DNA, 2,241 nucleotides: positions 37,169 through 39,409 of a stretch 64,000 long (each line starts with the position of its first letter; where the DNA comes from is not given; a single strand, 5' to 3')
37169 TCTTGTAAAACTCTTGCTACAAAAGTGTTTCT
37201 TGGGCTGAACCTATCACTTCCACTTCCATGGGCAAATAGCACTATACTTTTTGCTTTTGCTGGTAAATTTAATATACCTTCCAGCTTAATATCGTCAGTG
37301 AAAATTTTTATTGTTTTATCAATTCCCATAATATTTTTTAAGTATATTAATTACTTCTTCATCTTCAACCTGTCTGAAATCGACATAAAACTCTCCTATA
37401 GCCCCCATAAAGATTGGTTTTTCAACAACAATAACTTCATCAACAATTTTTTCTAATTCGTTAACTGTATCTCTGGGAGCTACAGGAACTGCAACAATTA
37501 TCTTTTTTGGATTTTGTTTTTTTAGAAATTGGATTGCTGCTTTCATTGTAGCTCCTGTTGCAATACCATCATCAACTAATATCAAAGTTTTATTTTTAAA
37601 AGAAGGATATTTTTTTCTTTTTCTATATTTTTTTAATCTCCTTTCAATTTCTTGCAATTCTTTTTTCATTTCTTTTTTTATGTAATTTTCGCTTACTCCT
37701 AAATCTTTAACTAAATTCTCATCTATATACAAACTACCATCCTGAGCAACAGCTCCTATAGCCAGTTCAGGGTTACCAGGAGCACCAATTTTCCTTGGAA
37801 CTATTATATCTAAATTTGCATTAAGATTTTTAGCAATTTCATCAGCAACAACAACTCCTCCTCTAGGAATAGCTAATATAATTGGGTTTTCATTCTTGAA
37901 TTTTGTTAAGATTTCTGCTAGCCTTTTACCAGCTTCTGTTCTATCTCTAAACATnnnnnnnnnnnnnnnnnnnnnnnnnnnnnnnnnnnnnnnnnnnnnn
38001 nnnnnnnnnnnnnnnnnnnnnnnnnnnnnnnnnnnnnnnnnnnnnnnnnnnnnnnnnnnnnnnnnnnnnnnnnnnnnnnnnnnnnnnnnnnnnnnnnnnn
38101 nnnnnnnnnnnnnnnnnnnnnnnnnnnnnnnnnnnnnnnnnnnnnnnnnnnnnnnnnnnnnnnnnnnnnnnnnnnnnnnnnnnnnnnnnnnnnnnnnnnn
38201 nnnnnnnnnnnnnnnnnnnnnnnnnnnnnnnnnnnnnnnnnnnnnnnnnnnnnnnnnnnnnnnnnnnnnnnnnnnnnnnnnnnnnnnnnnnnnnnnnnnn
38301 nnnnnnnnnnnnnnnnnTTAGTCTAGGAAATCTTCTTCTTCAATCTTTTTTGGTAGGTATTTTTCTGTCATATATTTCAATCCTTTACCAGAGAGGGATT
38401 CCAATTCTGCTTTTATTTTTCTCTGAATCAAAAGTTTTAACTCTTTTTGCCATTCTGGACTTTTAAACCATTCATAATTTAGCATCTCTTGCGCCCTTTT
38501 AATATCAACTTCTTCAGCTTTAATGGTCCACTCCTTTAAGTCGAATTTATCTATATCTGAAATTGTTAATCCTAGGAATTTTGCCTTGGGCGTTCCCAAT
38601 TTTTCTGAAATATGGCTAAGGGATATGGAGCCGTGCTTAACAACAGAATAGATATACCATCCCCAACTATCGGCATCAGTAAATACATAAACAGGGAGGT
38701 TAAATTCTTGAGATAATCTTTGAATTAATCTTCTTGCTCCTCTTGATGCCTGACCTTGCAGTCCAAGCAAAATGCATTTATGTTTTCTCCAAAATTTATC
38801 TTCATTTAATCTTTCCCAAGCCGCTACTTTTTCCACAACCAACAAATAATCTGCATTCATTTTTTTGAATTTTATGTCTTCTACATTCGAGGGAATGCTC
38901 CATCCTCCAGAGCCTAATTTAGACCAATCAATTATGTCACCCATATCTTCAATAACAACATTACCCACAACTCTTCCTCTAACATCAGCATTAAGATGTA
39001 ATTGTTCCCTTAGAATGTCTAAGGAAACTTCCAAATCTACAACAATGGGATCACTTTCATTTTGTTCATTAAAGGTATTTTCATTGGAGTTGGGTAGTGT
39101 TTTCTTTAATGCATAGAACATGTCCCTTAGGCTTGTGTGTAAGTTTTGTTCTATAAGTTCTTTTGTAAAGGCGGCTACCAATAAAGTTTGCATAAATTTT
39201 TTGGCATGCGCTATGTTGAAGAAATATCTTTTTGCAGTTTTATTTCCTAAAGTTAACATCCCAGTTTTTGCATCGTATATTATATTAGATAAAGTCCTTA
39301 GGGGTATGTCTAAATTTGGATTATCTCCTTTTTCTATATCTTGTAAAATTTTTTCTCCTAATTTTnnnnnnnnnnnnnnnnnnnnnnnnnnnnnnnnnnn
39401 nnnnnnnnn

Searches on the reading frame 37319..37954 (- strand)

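Call 50: search_protein_families(library=pfam, proteins=[window:37319-37954:-], max_evalue=0.01)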
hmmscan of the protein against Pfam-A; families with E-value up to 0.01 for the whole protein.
window:37319-37954:- (211 aa): 4 families
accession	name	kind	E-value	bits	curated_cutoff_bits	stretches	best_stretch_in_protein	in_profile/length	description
PF00156.33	Pribosyltran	-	5.4e-23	81.5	26.3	1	12-184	19-148/158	Phosphoribosyl transferase domain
PF14681.12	UPRTase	-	6.6e-06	26.2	27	1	115-176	113-177/206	Uracil phosphoribosyltransferase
PF24390.1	PRTase-CE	-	1.9e-05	25.1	27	1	87-170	75-158/253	PRTase-CE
PF15609.12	PRTase_2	-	2.7e-05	24.2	28.8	1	120-158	118-156/188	Phosphoribosyl transferase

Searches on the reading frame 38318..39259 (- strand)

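Call 50: search_protein_families(library=pfam, proteins=[window:38318-39259:-], max_evalue=0.01)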
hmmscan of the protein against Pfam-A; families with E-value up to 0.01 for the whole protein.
window:38318-39259:- (313 aa): 3 families
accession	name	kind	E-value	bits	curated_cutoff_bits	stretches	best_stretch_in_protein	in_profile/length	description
PF21180.3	TOP6A-Spo11_Toprim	-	6.2e-60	202.5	24.1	1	138-306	1-170/170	Topoisomerase 6 subunit A/Spo11, Toprim domain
PF04406.19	TP6A_N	-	2.1e-17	63.1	26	1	20-89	1-62/62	Type IIB DNA topoisomerase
PF20768.2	Topo_VI_alpha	-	6.5e-09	35.9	23.6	1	95-133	5-48/50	All-beta domain in DNA topoisomerase VI alpha subunit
